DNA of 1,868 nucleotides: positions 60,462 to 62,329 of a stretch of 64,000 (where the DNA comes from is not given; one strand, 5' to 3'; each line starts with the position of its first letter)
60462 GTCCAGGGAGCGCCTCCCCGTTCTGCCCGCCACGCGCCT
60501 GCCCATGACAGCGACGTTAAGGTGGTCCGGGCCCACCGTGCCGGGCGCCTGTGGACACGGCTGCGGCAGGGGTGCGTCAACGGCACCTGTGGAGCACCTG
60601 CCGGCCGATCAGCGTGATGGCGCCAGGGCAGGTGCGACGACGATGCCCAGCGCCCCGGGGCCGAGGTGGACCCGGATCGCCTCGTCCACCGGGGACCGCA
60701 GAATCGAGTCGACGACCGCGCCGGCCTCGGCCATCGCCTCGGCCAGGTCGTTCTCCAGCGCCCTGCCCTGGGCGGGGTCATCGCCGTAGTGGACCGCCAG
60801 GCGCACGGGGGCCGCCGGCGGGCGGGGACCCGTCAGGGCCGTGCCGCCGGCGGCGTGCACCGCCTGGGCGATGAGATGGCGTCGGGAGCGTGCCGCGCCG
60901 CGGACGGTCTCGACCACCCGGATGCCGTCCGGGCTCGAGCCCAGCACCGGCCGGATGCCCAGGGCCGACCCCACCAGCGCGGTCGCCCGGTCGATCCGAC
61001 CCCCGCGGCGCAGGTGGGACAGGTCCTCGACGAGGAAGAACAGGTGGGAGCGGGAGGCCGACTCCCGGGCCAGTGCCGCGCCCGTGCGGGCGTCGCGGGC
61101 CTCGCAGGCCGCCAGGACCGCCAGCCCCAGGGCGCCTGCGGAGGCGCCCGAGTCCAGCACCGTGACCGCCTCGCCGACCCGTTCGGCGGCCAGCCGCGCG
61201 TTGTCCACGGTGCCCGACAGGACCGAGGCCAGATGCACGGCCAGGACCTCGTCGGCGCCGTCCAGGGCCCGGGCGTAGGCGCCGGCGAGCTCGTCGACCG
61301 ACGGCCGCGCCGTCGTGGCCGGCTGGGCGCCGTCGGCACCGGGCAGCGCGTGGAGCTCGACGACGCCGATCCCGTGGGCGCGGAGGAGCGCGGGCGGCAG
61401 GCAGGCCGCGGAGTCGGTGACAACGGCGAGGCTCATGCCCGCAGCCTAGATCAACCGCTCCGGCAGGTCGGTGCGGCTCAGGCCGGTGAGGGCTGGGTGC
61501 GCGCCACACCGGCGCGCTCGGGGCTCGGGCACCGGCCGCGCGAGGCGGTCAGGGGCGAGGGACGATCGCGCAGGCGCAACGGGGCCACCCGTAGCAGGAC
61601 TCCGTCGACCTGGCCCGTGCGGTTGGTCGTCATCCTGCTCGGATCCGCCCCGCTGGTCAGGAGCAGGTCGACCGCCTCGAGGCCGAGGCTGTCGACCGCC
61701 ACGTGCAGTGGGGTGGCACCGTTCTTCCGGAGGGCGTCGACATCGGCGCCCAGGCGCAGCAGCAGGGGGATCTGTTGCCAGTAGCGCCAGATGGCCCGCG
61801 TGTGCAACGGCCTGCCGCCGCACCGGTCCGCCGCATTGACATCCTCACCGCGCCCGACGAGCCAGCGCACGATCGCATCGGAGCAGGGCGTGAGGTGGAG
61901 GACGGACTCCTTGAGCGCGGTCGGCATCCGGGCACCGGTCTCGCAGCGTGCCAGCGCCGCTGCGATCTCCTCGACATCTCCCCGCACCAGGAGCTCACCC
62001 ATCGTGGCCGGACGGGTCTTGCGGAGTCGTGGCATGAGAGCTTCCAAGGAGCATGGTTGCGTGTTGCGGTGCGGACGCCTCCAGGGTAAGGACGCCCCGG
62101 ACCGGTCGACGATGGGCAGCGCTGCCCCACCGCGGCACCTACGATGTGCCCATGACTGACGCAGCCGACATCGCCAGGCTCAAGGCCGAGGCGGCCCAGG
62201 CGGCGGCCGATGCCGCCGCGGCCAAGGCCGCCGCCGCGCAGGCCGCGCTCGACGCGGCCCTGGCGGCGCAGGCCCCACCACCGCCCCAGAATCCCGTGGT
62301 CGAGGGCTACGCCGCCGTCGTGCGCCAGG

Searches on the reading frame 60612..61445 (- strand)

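Call 20: search_protein_families(library=pfam, proteins=[window:60612-61445:-], max_evalue=0.01)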
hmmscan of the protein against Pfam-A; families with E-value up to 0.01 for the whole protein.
window:60612-61445:- (278 aa): 1 family
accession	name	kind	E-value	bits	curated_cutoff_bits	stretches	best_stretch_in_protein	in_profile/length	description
PF02645.21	DegV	-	3.1e-46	158.4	27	2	42-272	57-279/280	Uncharacterised protein, DegV family COG1307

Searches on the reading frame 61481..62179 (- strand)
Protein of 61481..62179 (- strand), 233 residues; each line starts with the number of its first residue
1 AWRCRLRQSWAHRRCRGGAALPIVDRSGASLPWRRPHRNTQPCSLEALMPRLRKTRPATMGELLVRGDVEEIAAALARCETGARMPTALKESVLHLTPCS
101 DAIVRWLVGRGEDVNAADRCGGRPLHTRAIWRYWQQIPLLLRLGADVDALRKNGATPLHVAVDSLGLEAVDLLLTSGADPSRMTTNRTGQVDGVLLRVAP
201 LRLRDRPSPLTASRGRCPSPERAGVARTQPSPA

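Call 20: search_protein_families(library=pfam, proteins=[window:61481-62179:-], max_evalue=0.01)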
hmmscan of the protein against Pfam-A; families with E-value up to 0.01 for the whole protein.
window:61481-62179:- (233 aa): 5 families
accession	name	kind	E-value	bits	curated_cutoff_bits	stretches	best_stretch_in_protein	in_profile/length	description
PF12796.13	Ank_2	-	8.7e-10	39.5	27.3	1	102-182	11-88/90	Ankyrin repeats (3 copies)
PF00023.36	Ank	-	9.7e-10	38.6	21.1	1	153-181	1-29/33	Ankyrin repeat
PF13637.12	Ank_4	-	1.1e-08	35.6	22.7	1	101-126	10-35/50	Ankyrin repeats (many copies)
PF13857.12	Ank_5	-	1.3e-05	25.9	27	0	140-180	1-42/56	Ankyrin repeats (many copies)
PF13606.12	Ank_3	-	2.5e-05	24.7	22.3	0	153-181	1-29/30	Ankyrin repeat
